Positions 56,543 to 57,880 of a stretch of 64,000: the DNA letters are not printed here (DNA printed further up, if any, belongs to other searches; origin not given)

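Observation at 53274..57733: Sialic-acid-like catabolic cluster containing an FAD-oxidoreductase::BNR-sialidase fusion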

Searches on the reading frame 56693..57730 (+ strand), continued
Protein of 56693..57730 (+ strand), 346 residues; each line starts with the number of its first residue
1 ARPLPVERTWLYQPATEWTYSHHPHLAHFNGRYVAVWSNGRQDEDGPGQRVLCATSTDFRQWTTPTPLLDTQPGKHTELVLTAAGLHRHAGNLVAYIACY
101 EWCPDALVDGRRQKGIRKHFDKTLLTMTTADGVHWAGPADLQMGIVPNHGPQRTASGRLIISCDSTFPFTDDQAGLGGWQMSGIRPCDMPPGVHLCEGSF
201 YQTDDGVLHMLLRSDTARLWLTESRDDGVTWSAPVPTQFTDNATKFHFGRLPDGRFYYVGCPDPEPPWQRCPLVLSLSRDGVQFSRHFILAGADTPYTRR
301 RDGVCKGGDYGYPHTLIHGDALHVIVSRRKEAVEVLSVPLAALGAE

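Call 44: fold_search(model_id=the predicted structure, library=pdb)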
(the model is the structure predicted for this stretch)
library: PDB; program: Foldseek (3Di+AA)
matches with E <= 10: 1081; with E <= 0.001: 423
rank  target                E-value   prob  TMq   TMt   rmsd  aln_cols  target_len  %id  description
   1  5hx0_B                2.7e-15  1.00  0.70  0.67   4.2       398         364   16  Crystal structure of unknown function protein Dfer_1899 fromDyadobacter fermentans DSM 18053 (released 2016-02-17)
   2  5hx0_A                8.6e-15  1.00  0.70  0.67   4.4       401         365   16  Crystal structure of unknown function protein Dfer_1899 fromDyadobacter fermentans DSM 18053 (released 2016-02-17)
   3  7a54_A                4.9e-13  1.00  0.73  0.55   6.5       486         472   11  Two copies of the catalytic domain of NanA sialidase from Streptococcus pneumoniae juxtaposed in the P212121 space gro (released 2020-11-18)
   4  2ya7_A                8.4e-13  1.00  0.72  0.55   6.6       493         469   12  Crystal structure of Streptococcus pneumoniae NanA (TIGR4) in complex with Zanamivir (released 2011-04-27)
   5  2w20_B                8.8e-13  1.00  0.74  0.56   7.3       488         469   11  Structure of the catalytic domain of the native NanA sialidase from Streptococcus pneumoniae (released 2008-12-23)
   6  8uvv                  9.3e-13  1.00  0.65  0.51   9.9       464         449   13  The NanJ sialidase catalytic domain in complex with Neu5Ac (released 2024-09-04)
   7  2ya7_B                1.2e-12  1.00  0.74  0.56   6.4       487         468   11  Crystal structure of Streptococcus pneumoniae NanA (TIGR4) in complex with Zanamivir (released 2011-04-27)
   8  8url                  1.2e-12  1.00  0.64  0.51  11.9       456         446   13  The Apo NanJ structure from Clostridium perfringens (released 2024-09-04)
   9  6qzh                  1.6e-12  1.00  0.73  0.36   6.8       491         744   12  Structure of the human CC Chemokine Receptor 7 in complex with the intracellular allosteric antagonist Cmp2105 and the i (released 2019-09-04)
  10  8gn6_B                2.6e-12  1.00  0.70  0.50   4.3       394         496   15  Crystallization of Sialidase from Porphyromonas gingivalis (released 2023-04-19)
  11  3h71_B                2.8e-12  1.00  0.74  0.55   6.6       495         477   11  Crystal structure of Streptococcus pneumoniae D39 neuraminidase A precursor (NanA) (released 2009-05-12)
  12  4j9t                  3.0e-12  1.00  0.74  0.72   3.7       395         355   14  Crystal structure of a putative, de novo designed unnatural amino acid dependent metalloprotein, northeast structural ge (released 2013-03-27)
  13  8feb                  3.1e-12  1.00  0.71  0.50   4.6       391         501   14  Crystal Structure of Porphyromonas gingivalis Sialidase (PG_0352) (released 2023-10-04)
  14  2ya4_A                3.1e-12  1.00  0.72  0.55   6.8       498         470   11  Crystal structure of Streptococcus pneumoniae NanA (TIGR4) (released 2011-04-27)
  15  8t24                  3.3e-12  1.00  0.72  0.52   4.8       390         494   14  Crystal Structure of Porphyromonas gingivalis Sialidase (PG_0352)- Fructose bound in CBM (released 2023-10-04)
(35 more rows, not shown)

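Call 48: search_solved_structures(query=A2, max_evalue=0.01, show_alignments=4)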
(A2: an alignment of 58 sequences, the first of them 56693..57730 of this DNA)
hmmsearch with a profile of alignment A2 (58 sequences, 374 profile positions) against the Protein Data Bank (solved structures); distinct sequences matched with E-value up to 0.01: 30.
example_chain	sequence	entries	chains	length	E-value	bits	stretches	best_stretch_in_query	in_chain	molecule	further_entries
5mqr_A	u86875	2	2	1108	1.2e-15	60.4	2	253-370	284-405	Beta-L-arabinobiosidase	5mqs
8axs_B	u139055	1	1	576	6.4e-08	35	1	221-288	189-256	Exo-alpha-sialidase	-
8axi_A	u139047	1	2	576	6.4e-08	35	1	221-288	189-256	Sialidase domain-containing protein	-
8axs_A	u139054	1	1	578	6.4e-08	34.9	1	221-288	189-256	Exo-alpha-sialidase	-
9eob_A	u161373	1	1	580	6.5e-08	34.9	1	221-288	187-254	exo-alpha-sialidase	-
8axt_A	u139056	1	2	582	6.5e-08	34.9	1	221-288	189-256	Sialidase domain-containing protein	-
8hls_A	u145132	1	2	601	7.1e-08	34.8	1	221-288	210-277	Sialidase domain-containing protein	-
4xma_A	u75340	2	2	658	4.2e-07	32.3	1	205-311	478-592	Sialidase B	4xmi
4xe9_A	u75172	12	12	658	4.3e-07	32.2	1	205-311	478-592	Sialidase B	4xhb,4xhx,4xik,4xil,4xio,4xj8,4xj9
4xyx_A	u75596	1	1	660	4.4e-07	32.2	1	205-311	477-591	Sialidase B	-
4xog_A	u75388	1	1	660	4.4e-07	32.2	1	205-311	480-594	Sialidase B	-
4yw1_A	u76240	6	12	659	4.6e-07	32.1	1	205-276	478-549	Neuraminidase C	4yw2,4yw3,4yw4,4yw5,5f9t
2jkb_A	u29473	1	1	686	5e-07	32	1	205-311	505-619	SIALIDASE B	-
4yz1_A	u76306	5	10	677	5.1e-07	32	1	205-276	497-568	Putative neuraminidase | Sialidase NanC | Neuraminidase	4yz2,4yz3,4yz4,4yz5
2vw0_A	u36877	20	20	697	5.3e-07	31.9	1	205-311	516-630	SIALIDASE B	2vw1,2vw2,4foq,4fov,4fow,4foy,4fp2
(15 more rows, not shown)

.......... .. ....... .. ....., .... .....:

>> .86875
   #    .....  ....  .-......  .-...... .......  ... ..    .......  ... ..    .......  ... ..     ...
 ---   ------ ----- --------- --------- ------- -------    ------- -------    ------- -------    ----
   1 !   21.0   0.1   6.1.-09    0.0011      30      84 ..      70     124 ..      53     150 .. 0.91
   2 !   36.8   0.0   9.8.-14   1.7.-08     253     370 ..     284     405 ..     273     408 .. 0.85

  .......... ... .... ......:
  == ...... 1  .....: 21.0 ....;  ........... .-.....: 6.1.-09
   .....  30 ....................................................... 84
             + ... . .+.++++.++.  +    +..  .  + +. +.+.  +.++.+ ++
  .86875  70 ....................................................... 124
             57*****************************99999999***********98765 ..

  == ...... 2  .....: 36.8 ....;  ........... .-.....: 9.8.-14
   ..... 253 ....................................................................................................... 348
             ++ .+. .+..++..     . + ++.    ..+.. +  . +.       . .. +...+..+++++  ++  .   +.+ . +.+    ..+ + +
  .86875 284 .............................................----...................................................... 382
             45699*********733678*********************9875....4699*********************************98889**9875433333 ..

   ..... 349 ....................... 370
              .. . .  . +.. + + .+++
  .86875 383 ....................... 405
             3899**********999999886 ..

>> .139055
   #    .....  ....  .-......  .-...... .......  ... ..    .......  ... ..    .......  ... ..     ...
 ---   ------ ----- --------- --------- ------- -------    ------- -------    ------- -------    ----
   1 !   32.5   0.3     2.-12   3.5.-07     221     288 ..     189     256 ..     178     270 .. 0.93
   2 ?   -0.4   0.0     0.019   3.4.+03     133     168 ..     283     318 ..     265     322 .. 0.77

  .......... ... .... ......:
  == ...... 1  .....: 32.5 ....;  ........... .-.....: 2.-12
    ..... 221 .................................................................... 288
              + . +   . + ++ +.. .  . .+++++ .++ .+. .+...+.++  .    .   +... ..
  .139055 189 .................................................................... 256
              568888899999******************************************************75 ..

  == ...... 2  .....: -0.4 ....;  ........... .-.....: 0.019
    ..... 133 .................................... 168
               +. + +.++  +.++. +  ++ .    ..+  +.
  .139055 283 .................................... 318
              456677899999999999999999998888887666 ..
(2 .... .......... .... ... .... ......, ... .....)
